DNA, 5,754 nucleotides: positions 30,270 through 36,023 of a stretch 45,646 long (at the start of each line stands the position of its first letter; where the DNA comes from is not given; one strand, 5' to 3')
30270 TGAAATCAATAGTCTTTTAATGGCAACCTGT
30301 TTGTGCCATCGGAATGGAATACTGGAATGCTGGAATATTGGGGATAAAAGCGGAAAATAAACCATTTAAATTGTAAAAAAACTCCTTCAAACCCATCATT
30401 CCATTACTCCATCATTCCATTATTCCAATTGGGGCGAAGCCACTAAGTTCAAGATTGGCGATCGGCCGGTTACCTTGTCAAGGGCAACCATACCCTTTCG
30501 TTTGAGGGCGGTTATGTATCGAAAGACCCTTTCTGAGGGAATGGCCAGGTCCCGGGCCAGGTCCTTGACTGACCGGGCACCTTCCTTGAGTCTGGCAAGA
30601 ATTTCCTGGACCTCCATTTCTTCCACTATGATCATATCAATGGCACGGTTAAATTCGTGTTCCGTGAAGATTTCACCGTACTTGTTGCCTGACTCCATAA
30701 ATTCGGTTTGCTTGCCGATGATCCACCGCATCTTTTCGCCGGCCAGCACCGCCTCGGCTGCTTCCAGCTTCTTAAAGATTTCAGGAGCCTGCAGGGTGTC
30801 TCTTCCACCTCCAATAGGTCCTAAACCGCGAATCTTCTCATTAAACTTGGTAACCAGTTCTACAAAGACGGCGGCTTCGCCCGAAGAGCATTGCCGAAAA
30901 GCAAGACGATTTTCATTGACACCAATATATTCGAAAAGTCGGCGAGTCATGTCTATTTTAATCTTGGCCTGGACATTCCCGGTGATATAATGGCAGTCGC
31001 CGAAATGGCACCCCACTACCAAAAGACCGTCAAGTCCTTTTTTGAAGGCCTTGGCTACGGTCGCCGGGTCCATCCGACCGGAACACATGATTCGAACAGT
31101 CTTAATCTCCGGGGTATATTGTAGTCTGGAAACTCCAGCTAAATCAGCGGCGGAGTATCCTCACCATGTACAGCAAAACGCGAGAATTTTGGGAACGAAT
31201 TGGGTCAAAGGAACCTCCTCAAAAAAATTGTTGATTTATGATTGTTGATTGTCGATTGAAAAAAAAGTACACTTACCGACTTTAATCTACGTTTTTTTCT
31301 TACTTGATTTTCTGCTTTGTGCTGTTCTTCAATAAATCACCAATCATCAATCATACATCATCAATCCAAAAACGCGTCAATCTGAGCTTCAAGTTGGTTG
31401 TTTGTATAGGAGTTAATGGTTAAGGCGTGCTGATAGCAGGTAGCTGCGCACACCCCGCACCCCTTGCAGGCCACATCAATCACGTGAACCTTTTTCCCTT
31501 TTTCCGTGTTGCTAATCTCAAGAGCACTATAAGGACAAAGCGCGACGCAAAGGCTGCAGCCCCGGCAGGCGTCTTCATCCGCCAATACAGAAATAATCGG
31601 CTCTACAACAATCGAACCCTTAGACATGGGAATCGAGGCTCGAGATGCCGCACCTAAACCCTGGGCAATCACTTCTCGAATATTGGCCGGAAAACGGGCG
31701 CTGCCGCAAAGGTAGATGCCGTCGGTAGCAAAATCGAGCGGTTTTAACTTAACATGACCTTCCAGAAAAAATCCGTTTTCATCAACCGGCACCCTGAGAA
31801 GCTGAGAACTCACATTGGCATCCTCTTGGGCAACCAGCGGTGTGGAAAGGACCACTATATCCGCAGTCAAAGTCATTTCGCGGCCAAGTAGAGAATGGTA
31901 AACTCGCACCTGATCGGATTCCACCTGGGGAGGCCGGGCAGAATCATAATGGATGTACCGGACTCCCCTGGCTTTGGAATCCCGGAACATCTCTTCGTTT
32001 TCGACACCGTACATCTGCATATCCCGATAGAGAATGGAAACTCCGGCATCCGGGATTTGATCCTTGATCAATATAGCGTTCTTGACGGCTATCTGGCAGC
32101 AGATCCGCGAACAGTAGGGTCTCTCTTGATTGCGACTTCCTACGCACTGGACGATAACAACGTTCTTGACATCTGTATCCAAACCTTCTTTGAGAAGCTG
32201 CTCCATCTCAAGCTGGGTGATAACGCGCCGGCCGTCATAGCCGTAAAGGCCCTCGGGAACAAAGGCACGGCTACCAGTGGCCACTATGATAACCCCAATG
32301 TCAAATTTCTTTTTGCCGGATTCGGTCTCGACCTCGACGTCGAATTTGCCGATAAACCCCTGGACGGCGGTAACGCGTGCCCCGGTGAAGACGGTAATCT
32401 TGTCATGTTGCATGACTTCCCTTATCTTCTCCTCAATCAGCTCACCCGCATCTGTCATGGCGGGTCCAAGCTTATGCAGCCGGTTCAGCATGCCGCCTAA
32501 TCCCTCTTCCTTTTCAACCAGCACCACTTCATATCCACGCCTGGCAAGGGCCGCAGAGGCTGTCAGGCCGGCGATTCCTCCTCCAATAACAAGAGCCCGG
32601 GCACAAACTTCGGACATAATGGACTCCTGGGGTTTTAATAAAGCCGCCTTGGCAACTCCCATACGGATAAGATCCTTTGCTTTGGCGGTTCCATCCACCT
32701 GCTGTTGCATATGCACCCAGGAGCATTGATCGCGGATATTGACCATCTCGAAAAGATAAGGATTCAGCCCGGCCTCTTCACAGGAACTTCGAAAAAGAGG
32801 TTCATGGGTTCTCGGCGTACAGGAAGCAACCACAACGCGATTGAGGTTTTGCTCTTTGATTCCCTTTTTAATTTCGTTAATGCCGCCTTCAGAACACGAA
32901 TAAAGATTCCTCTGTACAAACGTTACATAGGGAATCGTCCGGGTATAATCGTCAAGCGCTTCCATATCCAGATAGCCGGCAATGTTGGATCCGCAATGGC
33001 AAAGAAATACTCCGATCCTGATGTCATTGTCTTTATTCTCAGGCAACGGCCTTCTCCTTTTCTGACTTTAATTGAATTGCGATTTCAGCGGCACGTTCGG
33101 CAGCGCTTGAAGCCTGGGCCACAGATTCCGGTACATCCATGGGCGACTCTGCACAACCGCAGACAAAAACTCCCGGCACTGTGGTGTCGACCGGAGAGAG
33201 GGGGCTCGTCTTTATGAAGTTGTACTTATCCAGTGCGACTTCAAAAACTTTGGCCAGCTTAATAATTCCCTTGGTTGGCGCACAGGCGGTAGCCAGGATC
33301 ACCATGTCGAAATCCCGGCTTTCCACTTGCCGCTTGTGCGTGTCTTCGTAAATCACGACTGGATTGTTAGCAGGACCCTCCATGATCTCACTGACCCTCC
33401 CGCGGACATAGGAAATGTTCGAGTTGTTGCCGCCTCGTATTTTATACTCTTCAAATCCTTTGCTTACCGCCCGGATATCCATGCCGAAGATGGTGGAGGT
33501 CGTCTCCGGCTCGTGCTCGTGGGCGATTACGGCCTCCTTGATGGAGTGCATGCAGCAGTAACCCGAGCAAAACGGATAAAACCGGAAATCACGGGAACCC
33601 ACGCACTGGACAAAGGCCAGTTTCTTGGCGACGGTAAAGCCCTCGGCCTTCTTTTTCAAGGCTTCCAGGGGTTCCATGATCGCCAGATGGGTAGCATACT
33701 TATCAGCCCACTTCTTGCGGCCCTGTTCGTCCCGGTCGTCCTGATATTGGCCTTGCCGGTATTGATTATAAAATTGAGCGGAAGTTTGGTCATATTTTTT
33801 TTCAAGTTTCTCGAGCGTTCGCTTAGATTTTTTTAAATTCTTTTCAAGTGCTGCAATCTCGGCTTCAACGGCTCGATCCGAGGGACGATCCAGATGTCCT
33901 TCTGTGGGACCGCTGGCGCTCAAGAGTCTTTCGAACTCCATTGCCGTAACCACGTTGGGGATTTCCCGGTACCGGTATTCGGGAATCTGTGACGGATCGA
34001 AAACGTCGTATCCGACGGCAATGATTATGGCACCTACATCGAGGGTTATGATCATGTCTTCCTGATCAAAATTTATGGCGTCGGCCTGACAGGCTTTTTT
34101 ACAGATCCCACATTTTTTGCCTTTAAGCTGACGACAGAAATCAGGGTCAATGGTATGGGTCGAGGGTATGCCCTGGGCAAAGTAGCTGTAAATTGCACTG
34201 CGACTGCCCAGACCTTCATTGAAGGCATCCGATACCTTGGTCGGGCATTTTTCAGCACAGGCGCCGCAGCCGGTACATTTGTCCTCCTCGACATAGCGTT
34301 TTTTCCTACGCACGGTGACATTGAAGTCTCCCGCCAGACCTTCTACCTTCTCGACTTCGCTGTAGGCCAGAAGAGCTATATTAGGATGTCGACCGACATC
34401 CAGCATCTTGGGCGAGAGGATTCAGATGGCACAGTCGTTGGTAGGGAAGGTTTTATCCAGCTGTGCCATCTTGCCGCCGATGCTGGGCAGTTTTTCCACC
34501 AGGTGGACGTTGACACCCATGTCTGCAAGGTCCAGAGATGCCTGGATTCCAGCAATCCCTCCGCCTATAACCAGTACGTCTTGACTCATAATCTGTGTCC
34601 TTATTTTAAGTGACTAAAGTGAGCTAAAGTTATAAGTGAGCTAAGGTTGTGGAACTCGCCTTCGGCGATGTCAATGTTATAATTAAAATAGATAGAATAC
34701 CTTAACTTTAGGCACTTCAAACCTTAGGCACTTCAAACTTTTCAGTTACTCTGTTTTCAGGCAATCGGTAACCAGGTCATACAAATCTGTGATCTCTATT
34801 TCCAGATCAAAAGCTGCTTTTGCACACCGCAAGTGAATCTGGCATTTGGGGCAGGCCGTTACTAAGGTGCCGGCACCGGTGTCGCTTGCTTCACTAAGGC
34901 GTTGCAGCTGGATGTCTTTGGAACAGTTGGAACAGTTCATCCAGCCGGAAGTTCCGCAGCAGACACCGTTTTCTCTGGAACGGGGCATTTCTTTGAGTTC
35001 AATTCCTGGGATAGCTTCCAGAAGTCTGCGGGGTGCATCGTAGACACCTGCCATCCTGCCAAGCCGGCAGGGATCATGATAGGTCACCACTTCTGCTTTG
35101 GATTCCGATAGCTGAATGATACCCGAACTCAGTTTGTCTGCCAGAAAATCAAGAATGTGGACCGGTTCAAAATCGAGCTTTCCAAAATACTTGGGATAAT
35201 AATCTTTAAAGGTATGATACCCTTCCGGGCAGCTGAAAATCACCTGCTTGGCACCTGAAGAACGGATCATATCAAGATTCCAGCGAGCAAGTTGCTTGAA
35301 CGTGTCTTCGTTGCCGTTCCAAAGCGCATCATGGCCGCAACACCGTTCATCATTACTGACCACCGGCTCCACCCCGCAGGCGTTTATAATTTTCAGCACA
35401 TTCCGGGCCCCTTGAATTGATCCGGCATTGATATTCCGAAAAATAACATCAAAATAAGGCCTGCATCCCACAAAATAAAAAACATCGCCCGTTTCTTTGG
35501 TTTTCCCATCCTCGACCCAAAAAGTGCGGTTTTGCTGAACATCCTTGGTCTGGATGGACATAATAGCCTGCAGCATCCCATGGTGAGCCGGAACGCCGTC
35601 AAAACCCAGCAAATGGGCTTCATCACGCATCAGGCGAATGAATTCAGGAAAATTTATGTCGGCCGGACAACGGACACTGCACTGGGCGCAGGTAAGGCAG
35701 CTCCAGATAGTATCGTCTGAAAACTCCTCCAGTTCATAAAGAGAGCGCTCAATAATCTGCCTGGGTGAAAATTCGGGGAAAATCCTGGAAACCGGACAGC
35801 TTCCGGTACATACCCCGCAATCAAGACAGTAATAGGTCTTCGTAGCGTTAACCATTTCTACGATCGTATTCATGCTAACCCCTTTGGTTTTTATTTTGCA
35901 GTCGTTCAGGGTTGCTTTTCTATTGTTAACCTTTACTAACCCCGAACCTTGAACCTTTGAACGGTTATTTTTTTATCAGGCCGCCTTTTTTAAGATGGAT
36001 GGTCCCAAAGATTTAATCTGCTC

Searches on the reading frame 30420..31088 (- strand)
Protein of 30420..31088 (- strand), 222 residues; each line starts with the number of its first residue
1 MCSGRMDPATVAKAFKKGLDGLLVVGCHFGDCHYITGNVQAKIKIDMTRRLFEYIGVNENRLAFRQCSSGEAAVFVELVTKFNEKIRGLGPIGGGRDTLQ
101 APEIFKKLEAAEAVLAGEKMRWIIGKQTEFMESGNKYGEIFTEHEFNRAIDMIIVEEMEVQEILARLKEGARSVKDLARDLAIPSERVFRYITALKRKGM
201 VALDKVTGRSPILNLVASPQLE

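Call 53: search_protein_families(library=pfam, proteins=[window:30420-31088:-], max_evalue=0.00001)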
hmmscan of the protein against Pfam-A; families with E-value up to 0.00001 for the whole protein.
window:30420-31088:- (222 aa): 1 family
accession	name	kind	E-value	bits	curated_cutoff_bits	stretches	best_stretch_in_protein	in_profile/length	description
PF02662.21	FlpD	-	5.8e-29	101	22.3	1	1-90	34-123/123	Methyl-viologen-reducing hydrogenase, delta subunit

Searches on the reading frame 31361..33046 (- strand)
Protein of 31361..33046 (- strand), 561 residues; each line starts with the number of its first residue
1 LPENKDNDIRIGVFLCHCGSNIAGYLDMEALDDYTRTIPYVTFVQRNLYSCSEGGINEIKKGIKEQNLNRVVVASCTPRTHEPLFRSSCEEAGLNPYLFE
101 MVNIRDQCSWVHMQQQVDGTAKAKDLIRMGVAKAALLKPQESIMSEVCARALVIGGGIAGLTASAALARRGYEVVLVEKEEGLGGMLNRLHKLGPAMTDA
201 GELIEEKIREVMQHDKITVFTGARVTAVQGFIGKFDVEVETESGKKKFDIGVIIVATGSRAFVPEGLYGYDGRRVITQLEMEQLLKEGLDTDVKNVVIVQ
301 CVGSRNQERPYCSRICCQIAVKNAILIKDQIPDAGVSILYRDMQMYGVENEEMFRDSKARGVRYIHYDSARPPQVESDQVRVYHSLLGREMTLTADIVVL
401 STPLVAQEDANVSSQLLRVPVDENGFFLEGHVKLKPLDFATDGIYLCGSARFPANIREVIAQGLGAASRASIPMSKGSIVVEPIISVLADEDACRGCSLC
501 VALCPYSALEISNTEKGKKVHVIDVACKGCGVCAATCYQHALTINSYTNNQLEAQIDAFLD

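Call 53: search_protein_families(library=pfam, proteins=[window:31361-33046:-], max_evalue=0.00001)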
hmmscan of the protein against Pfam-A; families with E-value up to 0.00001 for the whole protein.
window:31361-33046:- (561 aa): 10 families
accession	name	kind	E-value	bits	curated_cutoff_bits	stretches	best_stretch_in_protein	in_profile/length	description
PF07992.20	Pyr_redox_2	-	4.3e-14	53.1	26.1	1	151-299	3-148/291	Pyridine nucleotide-disulphide oxidoreductase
PF13450.12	NAD_binding_8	-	5.3e-10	39.9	21.9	1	153-187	1-35/68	NAD(P)-binding Rossmann-like domain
PF01266.30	DAO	-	3.9e-09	36.9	27.9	1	151-185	2-37/353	FAD dependent oxidoreductase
PF00890.30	FAD_binding_2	-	3.5e-07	30.2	20.4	1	151-185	2-36/414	FAD binding domain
PF12838.12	Fer4_7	-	4.5e-07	30.7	27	1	494-538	2-49/52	4Fe-4S dicluster domain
PF12831.13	FAD_oxidored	-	6.8e-07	29.4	27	1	152-188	3-39/416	FAD dependent oxidoreductase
PF13237.11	Fer4_10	-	8.5e-07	29.3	25.5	1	487-537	2-52/53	4Fe-4S dicluster domain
PF00037.32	Fer4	-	1.1e-06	28.6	21.1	0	490-510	4-24/24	4Fe-4S binding domain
PF12837.12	Fer4_6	-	2.5e-06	27.6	25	0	490-509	5-24/24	4Fe-4S binding domain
PF14697.11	Fer4_21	-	6.2e-06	26.7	35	1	490-537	4-51/59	4Fe-4S dicluster domain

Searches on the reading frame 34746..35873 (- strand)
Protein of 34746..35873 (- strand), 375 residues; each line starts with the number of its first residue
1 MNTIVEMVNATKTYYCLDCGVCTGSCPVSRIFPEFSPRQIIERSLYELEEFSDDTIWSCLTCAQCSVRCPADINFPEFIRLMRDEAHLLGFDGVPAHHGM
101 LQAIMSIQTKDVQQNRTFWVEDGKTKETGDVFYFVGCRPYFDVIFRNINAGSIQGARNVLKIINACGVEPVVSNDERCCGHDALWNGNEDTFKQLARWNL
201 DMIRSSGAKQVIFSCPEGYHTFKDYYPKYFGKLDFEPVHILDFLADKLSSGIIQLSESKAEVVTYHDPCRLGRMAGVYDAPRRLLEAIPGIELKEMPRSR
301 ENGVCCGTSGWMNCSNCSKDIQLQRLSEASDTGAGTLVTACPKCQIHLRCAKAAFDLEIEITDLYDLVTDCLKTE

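Call 53: search_protein_families(library=pfam, proteins=[window:34746-35873:-], max_evalue=0.00001)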
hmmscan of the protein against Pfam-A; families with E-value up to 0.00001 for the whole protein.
window:34746-35873:- (375 aa): 5 families
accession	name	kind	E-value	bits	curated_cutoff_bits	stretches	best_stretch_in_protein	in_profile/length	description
PF02754.22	CCG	-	5.5e-26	90.9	20.6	2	263-349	1-85/85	Cysteine-rich domain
PF13183.11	Fer4_8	-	3.9e-10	40.5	27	1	14-73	3-68/68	4Fe-4S dicluster domain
PF13534.11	Fer4_17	-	8.4e-08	33.1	22.2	1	16-74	2-61/61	4Fe-4S dicluster domain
PF13187.11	Fer4_9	-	5.4e-06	26.8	27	1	15-72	1-50/52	4Fe-4S dicluster domain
PF13237.11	Fer4_10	-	7.9e-06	26.2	25.5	1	15-70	8-53/53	4Fe-4S dicluster domain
